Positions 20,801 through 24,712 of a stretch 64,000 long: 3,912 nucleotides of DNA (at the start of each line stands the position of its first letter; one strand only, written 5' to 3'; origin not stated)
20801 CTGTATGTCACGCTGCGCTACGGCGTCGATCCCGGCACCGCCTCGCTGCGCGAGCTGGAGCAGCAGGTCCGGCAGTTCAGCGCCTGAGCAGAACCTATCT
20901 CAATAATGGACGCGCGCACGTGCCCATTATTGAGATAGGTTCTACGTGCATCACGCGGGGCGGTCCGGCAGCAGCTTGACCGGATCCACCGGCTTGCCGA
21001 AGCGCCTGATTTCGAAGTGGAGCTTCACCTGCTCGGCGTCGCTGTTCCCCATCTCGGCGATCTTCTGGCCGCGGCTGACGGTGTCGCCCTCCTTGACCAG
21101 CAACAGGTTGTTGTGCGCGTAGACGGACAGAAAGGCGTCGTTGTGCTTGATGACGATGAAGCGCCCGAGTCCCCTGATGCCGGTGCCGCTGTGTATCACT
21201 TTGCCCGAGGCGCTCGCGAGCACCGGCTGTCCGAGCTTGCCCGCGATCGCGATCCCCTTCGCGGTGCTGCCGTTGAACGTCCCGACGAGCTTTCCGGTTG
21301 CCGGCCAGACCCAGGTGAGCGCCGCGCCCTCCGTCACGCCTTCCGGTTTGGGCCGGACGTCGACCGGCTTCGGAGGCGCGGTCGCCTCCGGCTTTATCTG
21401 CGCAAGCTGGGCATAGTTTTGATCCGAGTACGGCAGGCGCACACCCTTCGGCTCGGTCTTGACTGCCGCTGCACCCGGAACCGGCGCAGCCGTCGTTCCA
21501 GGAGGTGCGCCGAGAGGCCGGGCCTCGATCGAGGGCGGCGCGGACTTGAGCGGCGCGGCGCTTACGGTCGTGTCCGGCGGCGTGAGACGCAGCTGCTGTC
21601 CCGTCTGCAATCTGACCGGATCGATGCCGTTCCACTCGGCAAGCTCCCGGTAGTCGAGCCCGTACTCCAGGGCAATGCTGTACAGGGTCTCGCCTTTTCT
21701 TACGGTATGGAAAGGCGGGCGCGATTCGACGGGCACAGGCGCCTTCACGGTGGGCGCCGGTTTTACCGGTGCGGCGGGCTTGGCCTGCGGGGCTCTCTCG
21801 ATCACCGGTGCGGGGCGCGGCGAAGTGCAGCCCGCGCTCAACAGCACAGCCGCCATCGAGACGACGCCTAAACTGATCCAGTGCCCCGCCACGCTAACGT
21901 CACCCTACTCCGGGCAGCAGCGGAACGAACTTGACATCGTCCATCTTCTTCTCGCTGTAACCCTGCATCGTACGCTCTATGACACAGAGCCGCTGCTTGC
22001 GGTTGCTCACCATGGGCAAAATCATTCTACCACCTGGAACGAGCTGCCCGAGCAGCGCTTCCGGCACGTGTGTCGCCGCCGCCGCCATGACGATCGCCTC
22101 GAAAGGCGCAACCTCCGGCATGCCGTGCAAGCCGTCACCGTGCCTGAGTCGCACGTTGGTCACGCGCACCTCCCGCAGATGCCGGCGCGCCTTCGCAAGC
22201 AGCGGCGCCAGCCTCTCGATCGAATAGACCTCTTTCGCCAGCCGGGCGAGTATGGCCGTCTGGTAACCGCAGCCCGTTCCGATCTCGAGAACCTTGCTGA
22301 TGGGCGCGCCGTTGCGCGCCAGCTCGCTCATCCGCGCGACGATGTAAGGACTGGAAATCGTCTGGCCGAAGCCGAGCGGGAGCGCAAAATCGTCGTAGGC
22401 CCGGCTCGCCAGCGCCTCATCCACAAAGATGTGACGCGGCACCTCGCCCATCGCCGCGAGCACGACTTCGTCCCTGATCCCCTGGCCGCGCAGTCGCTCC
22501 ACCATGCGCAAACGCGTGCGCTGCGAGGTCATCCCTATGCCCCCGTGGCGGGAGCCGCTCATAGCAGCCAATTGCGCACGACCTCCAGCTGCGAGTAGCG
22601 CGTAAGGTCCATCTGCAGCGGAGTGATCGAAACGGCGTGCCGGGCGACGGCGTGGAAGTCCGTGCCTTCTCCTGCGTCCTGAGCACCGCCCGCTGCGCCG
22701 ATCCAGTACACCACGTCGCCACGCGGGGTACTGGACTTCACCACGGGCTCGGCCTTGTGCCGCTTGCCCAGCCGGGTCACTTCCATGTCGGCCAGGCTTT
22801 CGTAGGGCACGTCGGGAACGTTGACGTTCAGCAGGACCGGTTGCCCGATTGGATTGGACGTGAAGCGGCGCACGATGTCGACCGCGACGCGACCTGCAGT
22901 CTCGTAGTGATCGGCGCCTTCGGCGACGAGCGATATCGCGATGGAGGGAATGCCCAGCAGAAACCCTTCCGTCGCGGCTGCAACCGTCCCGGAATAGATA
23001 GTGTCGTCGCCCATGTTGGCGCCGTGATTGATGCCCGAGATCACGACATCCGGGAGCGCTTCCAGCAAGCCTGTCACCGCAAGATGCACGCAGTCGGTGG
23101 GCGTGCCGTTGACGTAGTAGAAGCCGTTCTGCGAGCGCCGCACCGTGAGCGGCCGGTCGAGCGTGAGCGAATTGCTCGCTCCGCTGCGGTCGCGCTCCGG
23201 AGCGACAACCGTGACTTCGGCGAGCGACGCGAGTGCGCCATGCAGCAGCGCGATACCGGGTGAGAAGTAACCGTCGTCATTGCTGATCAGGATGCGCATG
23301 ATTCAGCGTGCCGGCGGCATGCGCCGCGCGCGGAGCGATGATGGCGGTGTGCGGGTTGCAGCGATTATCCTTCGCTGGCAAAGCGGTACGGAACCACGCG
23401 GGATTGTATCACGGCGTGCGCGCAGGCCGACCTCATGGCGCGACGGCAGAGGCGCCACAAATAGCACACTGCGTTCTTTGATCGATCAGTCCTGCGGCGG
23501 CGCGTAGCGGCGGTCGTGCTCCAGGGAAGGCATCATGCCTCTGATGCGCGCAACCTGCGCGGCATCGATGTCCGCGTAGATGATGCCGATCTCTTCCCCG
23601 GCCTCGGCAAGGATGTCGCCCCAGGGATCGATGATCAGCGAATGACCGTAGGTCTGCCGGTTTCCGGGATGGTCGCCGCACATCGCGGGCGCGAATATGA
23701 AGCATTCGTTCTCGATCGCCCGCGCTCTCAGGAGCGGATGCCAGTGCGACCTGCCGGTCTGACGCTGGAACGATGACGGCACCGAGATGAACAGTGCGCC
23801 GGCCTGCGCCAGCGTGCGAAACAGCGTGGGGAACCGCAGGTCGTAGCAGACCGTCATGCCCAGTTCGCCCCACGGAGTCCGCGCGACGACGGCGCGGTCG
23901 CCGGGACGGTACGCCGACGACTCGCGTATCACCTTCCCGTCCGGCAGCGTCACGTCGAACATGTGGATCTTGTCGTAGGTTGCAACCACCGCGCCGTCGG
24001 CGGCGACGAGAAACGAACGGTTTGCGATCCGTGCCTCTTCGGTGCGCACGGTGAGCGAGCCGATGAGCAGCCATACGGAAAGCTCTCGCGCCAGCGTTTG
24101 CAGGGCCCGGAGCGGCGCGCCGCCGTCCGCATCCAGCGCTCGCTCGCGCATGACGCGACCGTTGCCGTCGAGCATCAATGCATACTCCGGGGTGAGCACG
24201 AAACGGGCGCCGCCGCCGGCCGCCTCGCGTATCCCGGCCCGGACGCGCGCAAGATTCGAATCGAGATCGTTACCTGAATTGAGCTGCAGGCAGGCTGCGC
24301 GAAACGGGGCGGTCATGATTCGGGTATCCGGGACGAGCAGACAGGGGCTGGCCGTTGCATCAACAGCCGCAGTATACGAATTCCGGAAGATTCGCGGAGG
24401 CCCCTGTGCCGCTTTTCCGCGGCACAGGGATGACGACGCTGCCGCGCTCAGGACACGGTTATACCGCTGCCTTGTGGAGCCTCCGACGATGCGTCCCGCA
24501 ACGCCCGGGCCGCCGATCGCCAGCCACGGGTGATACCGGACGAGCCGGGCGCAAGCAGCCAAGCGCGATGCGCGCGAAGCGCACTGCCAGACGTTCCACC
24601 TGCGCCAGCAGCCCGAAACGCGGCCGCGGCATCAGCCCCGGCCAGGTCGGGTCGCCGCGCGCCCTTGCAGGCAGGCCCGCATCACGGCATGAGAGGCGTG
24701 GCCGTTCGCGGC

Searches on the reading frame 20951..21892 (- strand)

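Call 37: search_protein_families(library=ncbifam, proteins=[window:20951-21892:-], max_evalue=0.00001)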
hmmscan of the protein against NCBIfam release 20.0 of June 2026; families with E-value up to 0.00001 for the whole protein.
window:20951-21892:- (313 aa): 15 families
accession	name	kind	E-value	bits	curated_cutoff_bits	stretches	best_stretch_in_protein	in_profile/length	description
NF008123.1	PRK10871.1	equivalog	4.8e-50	171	311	1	62-311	107-365/365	murein hydrolase activator NlpD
NF040883.1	amid_act_ActS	equivalog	1e-48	165.7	375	2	186-311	109-236/242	amidase activator ActS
NF041208.1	celldiv_DipM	equivalog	9.4e-25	87.7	740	1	34-308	157-417/419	cell division endopeptidase DipM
NF050804.1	CellDivDipMCaul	equivalog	2.4e-21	76.2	900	1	114-309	423-633/634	cell division endopeptidase DipM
NF052336.1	PdgHdaseHSB100310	equivalog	1.5e-19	70.6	500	1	190-301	31-147/316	peptidoglycan hydrolase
NF047755.1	LIC_10271_M23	exception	4e-18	65.9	180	2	58-122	23-88/207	LIC_10271 family cell wall hydrolase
NF008644.1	PRK11637.1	equivalog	2.5e-15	56.4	270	1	195-306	265-381/385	murein hydrolase activator EnvC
NF008652.0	PRK11649.1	equivalog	7.4e-14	51.3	341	1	209-305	311-407/439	murein DD-endopeptidase MepM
NF053738.1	S2SprSpoIIQBc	equivalog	1.4e-12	47.8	250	1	211-308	122-223/232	stage II sporulation protein SpoIIQ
NF047657.1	CellWlHdaseLepto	equivalog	4.3e-12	46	400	0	60-107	27-75/221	hypothetical protein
NF053825.1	PdgNdpepShyA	equivalog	2.3e-11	43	700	1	212-306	297-391/425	peptidoglycan DD-endopeptidase ShyA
NF052530.1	Heli_ShapePgp3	exception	5.5e-10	38.8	300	1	218-308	174-264/270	peptidoglycan metallopeptidase Pgp3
NF053824.1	PdgNdpepShyC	equivalog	7.5e-07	28.4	700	1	210-294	295-379/429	peptidoglycan DD-endopeptidase ShyC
NF052529.1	PG_M23_Pgp6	exception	3.2e-06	26.1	600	1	213-305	337-429/452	peptidoglycan metallopeptidase Pgp6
NF010495.0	PRK13914.1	equivalog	7e-06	25.3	647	0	36-125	178-266/481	invasion associated endopeptidase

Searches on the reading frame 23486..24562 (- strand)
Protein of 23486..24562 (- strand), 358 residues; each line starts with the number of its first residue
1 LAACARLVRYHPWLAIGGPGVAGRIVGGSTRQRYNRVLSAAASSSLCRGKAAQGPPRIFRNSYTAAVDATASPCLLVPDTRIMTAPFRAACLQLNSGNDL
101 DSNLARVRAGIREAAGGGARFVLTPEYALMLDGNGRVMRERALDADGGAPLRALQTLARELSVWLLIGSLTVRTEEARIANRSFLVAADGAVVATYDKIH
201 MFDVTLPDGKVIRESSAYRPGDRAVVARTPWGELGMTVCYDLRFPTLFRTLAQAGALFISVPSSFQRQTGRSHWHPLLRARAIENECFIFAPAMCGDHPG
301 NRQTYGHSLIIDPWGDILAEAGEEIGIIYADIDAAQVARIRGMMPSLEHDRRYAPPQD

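Call 37: search_protein_families(library=ncbifam, proteins=[window:23486-24562:-], max_evalue=0.00001)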
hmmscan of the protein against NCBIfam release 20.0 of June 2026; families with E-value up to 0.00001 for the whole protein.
window:23486-24562:- (358 aa): 9 families
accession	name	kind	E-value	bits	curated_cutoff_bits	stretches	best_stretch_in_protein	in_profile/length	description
NF043013.1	DeGluthAmidYersProt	equivalog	5.5e-72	242.2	500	1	89-351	6-269/278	deaminated glutathione amidase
NF033621.1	de_GSH_amidase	exception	4.1e-39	134.5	355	1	90-357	3-259/260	deaminated glutathione amidase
TIGR03381.1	agmatine_aguB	equivalog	5.1e-26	91.6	410.25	1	89-352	3-272/279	N-carbamoylputrescine amidase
NF007757.0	PRK10438.1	equivalog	4e-21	75.4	249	1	165-347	76-247/256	amidohydrolase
NF040852.1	nitrile_Arch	equivalog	1.3e-15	57.3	500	1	99-344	14-249/262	nitrilase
NF010588.0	PRK13981.1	equivalog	2.1e-12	46.2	479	1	89-317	7-228/546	NAD+ synthase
TIGR00546.1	lnt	equivalog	5.9e-12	45.5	132.9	1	97-288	177-376/395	apolipoprotein N-acyltransferase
NF009802.0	PRK13286.1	equivalog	1.5e-09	37.2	427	1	105-346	39-272/345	aliphatic amidase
NF009803.0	PRK13287.1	equivalog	3.7e-07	29.2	406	1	90-339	22-264/333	formamidase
